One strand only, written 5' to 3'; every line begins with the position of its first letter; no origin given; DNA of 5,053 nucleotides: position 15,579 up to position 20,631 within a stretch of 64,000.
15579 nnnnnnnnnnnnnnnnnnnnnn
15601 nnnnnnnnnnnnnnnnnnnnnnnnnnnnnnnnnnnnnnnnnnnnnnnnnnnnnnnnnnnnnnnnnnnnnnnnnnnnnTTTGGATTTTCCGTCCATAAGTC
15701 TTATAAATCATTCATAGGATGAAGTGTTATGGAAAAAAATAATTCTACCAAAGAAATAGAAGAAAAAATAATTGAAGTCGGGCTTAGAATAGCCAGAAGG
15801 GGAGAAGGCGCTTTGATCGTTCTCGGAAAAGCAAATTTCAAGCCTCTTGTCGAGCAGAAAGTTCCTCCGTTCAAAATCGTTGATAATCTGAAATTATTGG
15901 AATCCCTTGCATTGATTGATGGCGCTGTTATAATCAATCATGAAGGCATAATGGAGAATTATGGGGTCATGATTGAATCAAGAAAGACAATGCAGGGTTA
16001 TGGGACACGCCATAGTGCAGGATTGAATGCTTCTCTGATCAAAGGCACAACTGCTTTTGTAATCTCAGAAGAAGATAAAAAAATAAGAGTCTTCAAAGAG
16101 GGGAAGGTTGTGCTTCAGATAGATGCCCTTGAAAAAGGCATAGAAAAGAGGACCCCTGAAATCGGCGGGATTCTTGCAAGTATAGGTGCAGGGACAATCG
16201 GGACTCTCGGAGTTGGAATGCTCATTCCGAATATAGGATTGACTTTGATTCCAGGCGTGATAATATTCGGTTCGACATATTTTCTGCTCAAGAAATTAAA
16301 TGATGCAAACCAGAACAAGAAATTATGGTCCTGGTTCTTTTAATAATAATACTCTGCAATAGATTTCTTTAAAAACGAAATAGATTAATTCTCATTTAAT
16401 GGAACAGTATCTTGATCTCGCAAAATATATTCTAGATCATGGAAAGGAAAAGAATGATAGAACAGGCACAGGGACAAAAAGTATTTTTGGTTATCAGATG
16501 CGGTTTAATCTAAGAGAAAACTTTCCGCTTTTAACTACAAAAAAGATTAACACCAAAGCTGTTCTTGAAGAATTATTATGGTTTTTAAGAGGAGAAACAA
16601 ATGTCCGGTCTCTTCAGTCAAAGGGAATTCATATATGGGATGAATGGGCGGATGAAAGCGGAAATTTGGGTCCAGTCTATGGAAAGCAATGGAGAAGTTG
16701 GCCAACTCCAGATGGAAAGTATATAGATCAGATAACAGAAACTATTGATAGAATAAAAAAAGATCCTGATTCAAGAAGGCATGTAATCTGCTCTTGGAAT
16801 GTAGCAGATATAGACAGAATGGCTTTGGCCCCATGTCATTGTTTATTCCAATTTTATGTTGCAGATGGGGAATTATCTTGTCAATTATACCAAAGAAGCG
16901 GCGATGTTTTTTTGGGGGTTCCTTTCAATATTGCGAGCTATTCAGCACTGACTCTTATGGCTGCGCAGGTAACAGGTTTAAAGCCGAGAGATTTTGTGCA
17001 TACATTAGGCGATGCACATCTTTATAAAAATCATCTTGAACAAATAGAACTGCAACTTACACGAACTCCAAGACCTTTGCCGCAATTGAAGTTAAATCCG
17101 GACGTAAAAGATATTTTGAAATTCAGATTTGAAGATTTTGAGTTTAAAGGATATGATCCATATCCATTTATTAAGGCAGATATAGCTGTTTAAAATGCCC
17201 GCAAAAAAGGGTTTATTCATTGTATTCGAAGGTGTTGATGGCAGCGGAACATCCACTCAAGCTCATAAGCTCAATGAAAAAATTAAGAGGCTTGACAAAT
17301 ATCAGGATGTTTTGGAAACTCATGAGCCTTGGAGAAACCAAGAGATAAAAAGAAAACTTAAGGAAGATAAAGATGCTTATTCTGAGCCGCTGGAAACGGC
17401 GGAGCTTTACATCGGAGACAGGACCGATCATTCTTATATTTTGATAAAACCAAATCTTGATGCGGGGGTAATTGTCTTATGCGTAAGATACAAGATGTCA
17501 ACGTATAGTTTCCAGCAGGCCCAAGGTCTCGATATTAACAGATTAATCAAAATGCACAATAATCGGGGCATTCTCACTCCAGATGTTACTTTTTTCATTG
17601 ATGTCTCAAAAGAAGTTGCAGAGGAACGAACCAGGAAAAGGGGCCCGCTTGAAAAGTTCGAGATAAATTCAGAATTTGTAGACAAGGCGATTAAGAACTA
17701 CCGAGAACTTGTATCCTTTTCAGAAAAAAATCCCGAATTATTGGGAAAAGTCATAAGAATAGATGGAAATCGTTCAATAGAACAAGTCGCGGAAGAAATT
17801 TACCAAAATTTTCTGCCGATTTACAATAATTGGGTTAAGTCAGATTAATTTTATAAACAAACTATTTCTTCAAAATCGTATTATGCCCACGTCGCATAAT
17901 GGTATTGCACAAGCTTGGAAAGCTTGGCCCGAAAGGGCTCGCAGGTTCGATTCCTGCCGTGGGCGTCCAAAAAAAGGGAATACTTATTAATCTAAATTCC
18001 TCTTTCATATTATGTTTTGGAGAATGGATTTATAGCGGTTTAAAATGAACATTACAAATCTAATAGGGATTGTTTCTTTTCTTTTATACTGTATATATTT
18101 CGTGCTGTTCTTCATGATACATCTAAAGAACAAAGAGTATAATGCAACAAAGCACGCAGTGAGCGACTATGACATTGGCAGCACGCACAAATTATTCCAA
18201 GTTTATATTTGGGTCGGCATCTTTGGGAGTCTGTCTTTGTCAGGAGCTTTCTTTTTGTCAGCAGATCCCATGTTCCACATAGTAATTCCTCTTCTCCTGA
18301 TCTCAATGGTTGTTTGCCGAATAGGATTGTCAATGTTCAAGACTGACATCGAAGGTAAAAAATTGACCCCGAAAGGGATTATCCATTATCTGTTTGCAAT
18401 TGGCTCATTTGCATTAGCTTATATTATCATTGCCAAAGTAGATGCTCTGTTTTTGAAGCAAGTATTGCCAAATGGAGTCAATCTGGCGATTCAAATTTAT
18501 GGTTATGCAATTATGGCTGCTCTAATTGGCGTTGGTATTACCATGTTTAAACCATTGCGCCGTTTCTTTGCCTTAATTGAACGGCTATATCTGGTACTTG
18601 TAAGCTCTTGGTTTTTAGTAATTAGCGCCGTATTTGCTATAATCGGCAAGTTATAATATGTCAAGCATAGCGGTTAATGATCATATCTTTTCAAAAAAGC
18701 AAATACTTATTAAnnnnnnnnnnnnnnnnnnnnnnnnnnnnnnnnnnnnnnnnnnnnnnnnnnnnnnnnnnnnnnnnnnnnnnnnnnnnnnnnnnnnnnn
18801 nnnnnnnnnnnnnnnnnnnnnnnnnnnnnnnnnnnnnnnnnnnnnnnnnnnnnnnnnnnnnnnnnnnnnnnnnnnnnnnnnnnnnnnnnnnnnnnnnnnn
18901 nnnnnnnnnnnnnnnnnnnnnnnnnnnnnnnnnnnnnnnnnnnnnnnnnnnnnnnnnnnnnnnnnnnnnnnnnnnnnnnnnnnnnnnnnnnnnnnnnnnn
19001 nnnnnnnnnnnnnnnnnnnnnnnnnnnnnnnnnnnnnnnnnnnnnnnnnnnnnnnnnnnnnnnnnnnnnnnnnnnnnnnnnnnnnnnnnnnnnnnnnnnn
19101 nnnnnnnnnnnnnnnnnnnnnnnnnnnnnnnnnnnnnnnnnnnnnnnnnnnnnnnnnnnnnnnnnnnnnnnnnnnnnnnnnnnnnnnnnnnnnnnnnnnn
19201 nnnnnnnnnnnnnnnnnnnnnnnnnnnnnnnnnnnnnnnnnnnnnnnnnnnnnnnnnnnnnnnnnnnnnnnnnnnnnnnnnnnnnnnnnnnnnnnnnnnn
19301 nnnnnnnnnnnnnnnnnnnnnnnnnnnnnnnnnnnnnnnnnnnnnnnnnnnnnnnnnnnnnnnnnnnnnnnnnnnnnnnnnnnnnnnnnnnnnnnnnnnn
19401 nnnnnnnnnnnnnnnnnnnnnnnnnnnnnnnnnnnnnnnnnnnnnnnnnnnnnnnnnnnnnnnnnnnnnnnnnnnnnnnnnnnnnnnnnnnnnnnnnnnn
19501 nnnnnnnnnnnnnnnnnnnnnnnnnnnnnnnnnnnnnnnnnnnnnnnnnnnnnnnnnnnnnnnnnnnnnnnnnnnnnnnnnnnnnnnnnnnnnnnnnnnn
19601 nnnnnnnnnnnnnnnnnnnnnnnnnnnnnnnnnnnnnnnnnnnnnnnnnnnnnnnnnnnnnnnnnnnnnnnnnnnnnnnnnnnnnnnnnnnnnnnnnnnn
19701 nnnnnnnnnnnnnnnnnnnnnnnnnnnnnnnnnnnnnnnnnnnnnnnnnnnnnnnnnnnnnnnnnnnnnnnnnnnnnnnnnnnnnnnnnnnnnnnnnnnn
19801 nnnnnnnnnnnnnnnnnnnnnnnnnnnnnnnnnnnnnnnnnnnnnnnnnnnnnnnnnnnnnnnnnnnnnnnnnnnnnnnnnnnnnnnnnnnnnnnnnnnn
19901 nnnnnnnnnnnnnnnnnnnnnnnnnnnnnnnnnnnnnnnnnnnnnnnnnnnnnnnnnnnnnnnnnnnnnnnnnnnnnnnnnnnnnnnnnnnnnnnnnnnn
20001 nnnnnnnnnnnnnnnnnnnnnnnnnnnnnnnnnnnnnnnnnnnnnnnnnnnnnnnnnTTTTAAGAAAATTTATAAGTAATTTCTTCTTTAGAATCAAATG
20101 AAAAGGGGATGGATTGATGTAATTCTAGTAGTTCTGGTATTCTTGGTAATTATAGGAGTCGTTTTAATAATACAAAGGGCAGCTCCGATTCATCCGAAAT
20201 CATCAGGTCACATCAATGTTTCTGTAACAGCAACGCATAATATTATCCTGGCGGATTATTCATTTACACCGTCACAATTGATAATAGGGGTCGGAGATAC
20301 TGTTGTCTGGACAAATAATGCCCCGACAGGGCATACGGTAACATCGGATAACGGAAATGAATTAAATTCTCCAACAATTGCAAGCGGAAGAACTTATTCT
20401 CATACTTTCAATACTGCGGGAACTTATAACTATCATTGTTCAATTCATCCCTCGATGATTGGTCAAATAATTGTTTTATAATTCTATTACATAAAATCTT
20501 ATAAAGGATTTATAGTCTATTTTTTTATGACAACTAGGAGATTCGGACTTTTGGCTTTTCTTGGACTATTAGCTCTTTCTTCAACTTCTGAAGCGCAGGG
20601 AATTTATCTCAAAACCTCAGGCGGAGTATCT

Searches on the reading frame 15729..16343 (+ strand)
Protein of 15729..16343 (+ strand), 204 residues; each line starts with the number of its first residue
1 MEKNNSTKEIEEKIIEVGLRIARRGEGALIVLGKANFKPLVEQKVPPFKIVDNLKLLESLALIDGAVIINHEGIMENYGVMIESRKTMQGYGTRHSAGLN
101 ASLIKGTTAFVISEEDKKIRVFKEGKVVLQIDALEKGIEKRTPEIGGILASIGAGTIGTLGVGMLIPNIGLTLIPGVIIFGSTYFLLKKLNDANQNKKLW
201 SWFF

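Call 8: search_protein_families(library=pfam, proteins=[window:15729-16343:+], max_evalue=0.0001)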
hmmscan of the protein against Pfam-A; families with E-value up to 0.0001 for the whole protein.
window:15729-16343:+ (204 aa): 1 family
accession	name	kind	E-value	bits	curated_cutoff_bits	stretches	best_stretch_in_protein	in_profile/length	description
PF02457.21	DAC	-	2.9e-15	56.3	27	1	21-126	7-118/119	DisA bacterial checkpoint controller nucleotide-binding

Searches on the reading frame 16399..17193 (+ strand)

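Call 8: search_protein_families(library=pfam, proteins=[window:16399-17193:+], max_evalue=0.0001)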
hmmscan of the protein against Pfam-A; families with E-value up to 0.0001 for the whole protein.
window:16399-17193:+ (264 aa): 1 family
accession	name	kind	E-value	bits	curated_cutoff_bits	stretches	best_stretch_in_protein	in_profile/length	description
PF00303.24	Thymidylat_synt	-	1.2e-122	408.6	24.3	1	2-264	1-266/266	Thymidylate synthase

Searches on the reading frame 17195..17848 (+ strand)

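Call 8: search_protein_families(library=pfam, proteins=[window:17195-17848:+], max_evalue=0.0001)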
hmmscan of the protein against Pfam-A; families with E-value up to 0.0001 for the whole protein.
window:17195-17848:+ (217 aa): 2 families
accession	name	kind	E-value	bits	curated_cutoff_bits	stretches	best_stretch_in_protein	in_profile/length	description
PF02223.23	Thymidylate_kin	-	2.2e-29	102.9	27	1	11-202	1-185/185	Thymidylate kinase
PF01712.25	dNK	-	2.2e-06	28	27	1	9-202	1-194/203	Deoxynucleoside kinase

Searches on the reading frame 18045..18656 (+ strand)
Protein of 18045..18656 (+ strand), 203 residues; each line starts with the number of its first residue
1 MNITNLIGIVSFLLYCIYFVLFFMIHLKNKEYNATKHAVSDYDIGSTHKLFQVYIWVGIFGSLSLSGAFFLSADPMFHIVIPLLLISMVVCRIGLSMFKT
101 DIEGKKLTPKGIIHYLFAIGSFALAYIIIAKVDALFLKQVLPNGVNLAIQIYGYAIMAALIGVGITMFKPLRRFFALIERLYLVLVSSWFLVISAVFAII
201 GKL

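Call 8: search_protein_families(library=pfam, proteins=[window:18045-18656:+], max_evalue=0.0001)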
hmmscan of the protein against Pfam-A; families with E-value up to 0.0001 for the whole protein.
window:18045-18656:+ (203 aa): 1 family
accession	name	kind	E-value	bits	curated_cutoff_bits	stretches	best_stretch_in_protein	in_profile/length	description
PF06197.19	DUF998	-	6.4e-14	52.5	30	1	16-194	5-182/184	Protein of unknown function (DUF998)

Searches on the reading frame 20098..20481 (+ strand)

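Call 9: search_protein_families(library=pfam, proteins=[window:20098-20481:+], max_evalue=0.0001)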
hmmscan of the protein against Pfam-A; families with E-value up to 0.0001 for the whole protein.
window:20098-20481:+ (127 aa): 2 families
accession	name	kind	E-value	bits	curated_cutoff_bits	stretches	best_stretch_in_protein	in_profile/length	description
PF00127.26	Copper-bind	-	3.3e-11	43.9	21.2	1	53-126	11-98/99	Copper binding proteins, plastocyanin/azurin family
PF13473.12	Cupredoxin_1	-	6.2e-09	36.2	27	1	41-126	17-104/104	Cupredoxin-like domain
